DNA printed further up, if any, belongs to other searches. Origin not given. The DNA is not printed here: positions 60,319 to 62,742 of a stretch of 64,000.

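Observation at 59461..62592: Leaderless non-specific nuclease paired with a leaderless kexin-like S8 protease: candidate protease-gated nuclease cassette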

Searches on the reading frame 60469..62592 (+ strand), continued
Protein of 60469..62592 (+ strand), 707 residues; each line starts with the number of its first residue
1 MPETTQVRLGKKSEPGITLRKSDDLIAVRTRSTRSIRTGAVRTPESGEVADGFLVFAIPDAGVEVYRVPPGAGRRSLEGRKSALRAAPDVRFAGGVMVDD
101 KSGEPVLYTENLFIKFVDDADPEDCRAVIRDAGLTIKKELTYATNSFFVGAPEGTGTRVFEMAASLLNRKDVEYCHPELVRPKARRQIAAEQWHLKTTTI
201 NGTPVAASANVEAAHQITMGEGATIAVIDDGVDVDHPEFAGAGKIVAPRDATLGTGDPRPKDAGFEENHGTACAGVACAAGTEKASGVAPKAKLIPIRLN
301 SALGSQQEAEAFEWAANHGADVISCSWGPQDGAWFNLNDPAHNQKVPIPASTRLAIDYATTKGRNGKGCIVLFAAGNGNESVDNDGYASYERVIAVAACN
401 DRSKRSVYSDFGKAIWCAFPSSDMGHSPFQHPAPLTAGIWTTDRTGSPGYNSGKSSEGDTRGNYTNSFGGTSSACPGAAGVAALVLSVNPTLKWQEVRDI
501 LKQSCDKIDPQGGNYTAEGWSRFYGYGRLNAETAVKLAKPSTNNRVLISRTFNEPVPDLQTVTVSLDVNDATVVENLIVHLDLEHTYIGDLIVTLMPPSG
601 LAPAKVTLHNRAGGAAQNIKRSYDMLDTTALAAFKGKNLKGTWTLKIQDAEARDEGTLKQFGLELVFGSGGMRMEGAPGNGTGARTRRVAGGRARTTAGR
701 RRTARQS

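Call 58: search_dna_similar(query=window:60469-62592:+, collection=plasmids, mode=protein, max_rows=15, max_evalue=1e-50)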
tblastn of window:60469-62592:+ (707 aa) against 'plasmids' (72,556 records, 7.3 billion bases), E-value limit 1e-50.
Records with a match: 8; places in all: 8; records where one place covers at least 80% of the query: 1.
Best place of each record, by identity: 60-80% 1; <60% 7.
By first word of the organism name: Leisingera 5; Pantoea 1; Natrinema 1; Microvirga 1.
By predicted mobility (MOB-suite, as given by PLSDB): non-mobilizable 8.
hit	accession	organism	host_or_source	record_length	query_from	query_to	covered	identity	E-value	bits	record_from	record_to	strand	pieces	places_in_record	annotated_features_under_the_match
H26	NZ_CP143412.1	Pantoea agglomerans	-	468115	11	556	77%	47.9%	1e-129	431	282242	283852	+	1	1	S8 family serine peptidase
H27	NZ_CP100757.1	Natrinema gelatinilyticum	marine sediment,sediment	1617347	11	663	92%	30.8%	1e-56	216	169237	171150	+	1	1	record has no annotation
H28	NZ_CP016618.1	Microvirga ossetica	Vicia alpestris,cell culture,nodules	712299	379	667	41%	62.3%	8e-94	372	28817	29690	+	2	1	proprotein convertase P-domain-containing protein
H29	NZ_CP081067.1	Leisingera caerulea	-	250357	81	540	65%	35.9%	2e-55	213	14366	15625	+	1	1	S8 family serine peptidase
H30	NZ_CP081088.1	Leisingera caerulea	-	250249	81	540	65%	35.3%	2e-55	213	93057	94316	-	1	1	S8 family serine peptidase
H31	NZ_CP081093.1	Leisingera caerulea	-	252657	81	540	65%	35.3%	3e-55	213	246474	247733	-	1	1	S8 family serine peptidase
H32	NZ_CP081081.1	Leisingera caerulea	-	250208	81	540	65%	35.0%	3e-54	209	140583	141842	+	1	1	S8 family serine peptidase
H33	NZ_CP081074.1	Leisingera caerulea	-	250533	81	540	65%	34.8%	7e-54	208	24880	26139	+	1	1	S8 family serine peptidase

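Call 75: find_homologous_proteins(query=P0257, max_evalue=1e-30)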
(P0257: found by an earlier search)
Query P0257 (664 aa): 4302 proteins with E <= 1e-30 among 8000 candidates; the best 120 are listed.
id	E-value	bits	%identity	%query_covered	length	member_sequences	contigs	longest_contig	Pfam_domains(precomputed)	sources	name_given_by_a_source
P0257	0.0e+0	1504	100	100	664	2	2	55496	PF13365.13,PF01223.30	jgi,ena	-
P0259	0.0e+0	1279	86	100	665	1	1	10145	PF13365.13,PF01223.30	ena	-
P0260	0.0e+0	1275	85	100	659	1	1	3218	PF13365.13,PF01223.30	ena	-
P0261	0.0e+0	1264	84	100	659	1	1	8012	PF13365.13,PF01223.30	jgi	jgi:endonuclease G, mitochondrial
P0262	0.0e+0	1256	84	100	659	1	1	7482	PF13365.13,PF01223.30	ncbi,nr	ncbi:MAG TPA: DNA/RNA non-specific endonuclease [Solirubrobacterales bacterium]|nr:DNA/RNA non-speci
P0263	0.0e+0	1207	80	100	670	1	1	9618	PF13365.13,PF01223.30,PF00089.33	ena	-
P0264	0.0e+0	1203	81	100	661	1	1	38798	PF13365.13,PF01223.30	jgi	jgi:endonuclease G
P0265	0.0e+0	1202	81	100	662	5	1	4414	PF13365.13,PF01223.30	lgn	-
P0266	0.0e+0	1200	81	100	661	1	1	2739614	PF13365.13,PF01223.30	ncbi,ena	-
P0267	0.0e+0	1198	80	100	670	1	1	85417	PF13365.13,PF01223.30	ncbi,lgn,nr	ncbi:MAG TPA: DNA/RNA non-specific endonuclease [Solirubrobacterales bacterium]|nr:DNA/RNA non-speci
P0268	0.0e+0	1196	80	100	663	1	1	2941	PF13365.13,PF01223.30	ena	-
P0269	0.0e+0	1182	79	100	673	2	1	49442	PF13365.13,PF01223.30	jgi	jgi:endonuclease G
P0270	0.0e+0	1172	78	100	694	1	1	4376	PF13365.13,PF01223.30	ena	-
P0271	0.0e+0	1139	77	100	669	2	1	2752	PF13365.13,PF01223.30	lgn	-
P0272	0.0e+0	1101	83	89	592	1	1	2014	PF13365.13,PF01223.30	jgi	jgi:endonuclease G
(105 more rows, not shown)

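Call 78: find_related_loci(query=A1, collection=viral_contigs, flank=5000)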
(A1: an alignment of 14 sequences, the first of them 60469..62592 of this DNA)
Query A1 (707 aa) in viral_contigs; peptide patterns used: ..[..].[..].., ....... (x = any residue, [..] = any of these).
430 stretches matched a pattern, but none encodes a relative of the query by tblastn (E <= 1e-3).

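Call 84: predict_structure(alignment_id=A1)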
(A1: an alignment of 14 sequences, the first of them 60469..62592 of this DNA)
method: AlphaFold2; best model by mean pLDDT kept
length: 707 residues; sequences in the alignment: 14
mean_pLDDT: 53.6   pTM: 0.47
mean pLDDT of the five models: 53.6, 53.3, 51.8, 49.5, 44.1
residues with pLDDT >= 90: 22; 70-90: 158; 50-70: 212; < 50: 315
segments of 3 or more residues with pLDDT < 50: 31-47, 57-63, 181-222, 227-304, 325-346, 374-389, 395-477, 510-513, 541-543, 669-707
pLDDT, mean of each block of 10 residues (from residue 1): 66 71 64 38 46 49 56 62 62 63 63 87 94 87 80 78 89 79 33 28 28 29 46 32 28 28 27 26 27 42 50 58 46 39 49 66 57 42 38 47 31 43 28 27 25 23 25 44 60 69 59 56 55 58 54 63 72 78 84 86 85 82 81 83 84 71 62 29 26 27 28
secondary structure, 60 per line:
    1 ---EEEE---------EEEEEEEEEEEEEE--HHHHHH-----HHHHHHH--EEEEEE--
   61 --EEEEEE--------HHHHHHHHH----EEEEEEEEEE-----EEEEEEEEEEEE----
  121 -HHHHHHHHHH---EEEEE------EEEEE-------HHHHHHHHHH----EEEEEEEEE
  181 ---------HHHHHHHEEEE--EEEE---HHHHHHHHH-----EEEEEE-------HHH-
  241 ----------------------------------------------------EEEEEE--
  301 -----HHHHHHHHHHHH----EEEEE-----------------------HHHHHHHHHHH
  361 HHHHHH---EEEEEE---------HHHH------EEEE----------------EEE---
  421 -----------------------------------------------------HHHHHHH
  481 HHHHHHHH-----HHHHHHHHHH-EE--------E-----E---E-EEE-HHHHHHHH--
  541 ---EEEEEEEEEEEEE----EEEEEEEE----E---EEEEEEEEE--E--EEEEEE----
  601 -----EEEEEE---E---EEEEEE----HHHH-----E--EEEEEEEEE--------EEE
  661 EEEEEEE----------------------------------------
elements in order (helices of 4 or more, strands of 3 or more residues): E4-7 E17-30 H33-38 H44-50 E53-58 E63-68 H77-85 E90-99 E105-116 H122-131 E135-139 E146-150 H158-167 E172-180 H190-196 E197-200 E203-206 H210-218 E224-229 E293-298 H306-317 E322-326 H350-366 E370-375 H385-388 E395-398 E415-417 H474-488 H494-503 E527-529 H531-538 E544-556 E561-568 E577-585 E591-596 E606-611 E619-624 H629-632 E641-649 E658-667

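Call 87: find_encoding_contigs(protein=P0133, flank=4000, max_places=2)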
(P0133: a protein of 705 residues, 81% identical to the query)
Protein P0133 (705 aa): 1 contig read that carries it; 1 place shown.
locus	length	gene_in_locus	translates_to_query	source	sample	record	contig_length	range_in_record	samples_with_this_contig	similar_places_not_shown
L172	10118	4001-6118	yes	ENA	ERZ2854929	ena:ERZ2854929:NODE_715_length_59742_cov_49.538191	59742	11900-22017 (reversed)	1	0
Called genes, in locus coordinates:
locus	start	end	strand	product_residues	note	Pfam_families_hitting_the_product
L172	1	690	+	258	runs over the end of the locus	PF03366:YEATS, PF20305:pYEATS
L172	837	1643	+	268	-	-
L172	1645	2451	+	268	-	PF01510:Amidase_2, PF01471:PG_binding_1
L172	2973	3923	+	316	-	PF01223:Endonuclease_NS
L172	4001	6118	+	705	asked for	PF00082:Peptidase_S8, PF01483:P_proprotein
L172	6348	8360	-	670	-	PF01636:APH, PF02958:EcKL, PF01209:Ubie_methyltran, PF13489:Methyltransf_23, PF13847:Methyltransf_31, PF08241:Methyltransf_11, PF08242:Methyltransf_12, PF13649:Methyltransf_25, +4 more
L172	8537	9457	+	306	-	-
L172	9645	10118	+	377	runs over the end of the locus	PF05990:DUF900, PF12697:Abhydrolase_6 (weak)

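Call 88: find_encoding_contigs(protein=P0131, flank=4000, max_places=2)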
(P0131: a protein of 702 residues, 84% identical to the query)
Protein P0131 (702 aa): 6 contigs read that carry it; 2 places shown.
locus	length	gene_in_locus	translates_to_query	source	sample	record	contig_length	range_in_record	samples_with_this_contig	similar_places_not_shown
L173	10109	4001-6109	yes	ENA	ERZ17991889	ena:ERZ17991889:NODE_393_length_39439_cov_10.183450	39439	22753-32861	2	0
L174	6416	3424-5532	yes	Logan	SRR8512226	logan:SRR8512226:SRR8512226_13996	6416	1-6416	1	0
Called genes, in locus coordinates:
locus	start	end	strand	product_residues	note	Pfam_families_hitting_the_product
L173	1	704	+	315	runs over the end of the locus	PF01797:Y1_Tnp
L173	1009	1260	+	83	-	-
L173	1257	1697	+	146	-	PF01850:PIN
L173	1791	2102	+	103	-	-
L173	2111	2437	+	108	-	-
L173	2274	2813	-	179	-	-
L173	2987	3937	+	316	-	PF01223:Endonuclease_NS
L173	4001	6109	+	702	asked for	PF00082:Peptidase_S8, PF01483:P_proprotein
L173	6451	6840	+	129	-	-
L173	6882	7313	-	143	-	PF01850:PIN (weak)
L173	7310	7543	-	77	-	-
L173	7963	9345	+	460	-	PF01734:Patatin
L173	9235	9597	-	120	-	-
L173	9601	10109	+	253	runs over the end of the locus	-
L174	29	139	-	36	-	-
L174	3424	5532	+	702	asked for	PF00082:Peptidase_S8, PF01483:P_proprotein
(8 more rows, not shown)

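Call 89: find_encoding_contigs(protein=P0124, flank=4000, max_places=2)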
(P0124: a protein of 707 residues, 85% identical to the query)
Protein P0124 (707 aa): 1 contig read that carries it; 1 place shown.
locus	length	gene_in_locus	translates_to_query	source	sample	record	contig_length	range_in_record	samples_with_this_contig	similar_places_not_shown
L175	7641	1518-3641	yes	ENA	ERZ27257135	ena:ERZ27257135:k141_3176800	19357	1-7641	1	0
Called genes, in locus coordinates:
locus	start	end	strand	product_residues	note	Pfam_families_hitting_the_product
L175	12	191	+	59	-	-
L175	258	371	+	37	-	-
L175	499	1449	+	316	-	PF01223:Endonuclease_NS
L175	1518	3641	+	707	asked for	PF00082:Peptidase_S8, PF01483:P_proprotein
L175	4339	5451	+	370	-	PF04972:BON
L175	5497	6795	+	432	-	PF05977:MFS_3, PF07690:MFS_1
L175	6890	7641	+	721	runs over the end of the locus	PF14742:GDE_N_bis, PF06202:GDE_C, PF22422:MGH1-like_GH, PF17389:Bac_rhamnosid6H (weak)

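Call 102: find_encoding_contigs(protein=P0134, flank=6000, max_places=2)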
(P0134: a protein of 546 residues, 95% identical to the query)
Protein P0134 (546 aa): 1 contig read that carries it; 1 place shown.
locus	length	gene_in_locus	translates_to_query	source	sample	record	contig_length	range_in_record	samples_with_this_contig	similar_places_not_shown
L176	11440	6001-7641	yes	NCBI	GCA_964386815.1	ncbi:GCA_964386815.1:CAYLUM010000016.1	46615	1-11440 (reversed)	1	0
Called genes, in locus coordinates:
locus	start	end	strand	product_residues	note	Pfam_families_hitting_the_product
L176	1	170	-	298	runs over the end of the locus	PF01510:Amidase_2, PF08239:SH3_3 (weak)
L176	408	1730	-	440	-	PF03219:TLC (faint), PF07690:MFS_1, PF13347:MFS_2 (faint)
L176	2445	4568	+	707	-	PF00082:Peptidase_S8, PF01483:P_proprotein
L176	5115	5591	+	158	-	-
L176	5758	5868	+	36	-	-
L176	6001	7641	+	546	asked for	PF00082:Peptidase_S8, PF01483:P_proprotein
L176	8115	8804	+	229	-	PF02182:SAD_SRA (weak), PF01844:HNH, PF14279:HNH_5 (weak)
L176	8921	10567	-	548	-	PF02878:PGM_PMM_I, PF02879:PGM_PMM_II, PF02880:PGM_PMM_III, PF00408:PGM_PMM_IV (weak)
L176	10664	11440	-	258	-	?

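Call 103: find_encoding_contigs(protein=P0128, flank=4000, max_places=3)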
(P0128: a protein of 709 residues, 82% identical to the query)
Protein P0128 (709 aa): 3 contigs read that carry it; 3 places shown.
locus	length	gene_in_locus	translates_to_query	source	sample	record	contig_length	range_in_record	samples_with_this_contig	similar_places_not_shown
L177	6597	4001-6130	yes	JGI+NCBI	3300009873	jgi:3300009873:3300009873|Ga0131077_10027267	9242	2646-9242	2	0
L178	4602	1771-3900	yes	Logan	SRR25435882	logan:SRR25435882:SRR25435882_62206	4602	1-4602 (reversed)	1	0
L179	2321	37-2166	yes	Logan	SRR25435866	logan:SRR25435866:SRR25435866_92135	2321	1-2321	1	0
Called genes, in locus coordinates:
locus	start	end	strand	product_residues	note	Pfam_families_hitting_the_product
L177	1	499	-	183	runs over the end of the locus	-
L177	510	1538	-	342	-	PF19581:Glyoxalase_7, PF03724:META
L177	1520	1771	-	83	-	PF13302:Acetyltransf_3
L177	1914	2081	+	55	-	-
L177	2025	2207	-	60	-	-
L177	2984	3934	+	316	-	PF01223:Endonuclease_NS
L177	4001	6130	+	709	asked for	PF00082:Peptidase_S8, PF01483:P_proprotein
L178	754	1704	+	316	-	PF01223:Endonuclease_NS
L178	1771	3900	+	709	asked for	PF00082:Peptidase_S8, PF01483:P_proprotein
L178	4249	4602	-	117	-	?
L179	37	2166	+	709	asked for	PF00082:Peptidase_S8, PF01483:P_proprotein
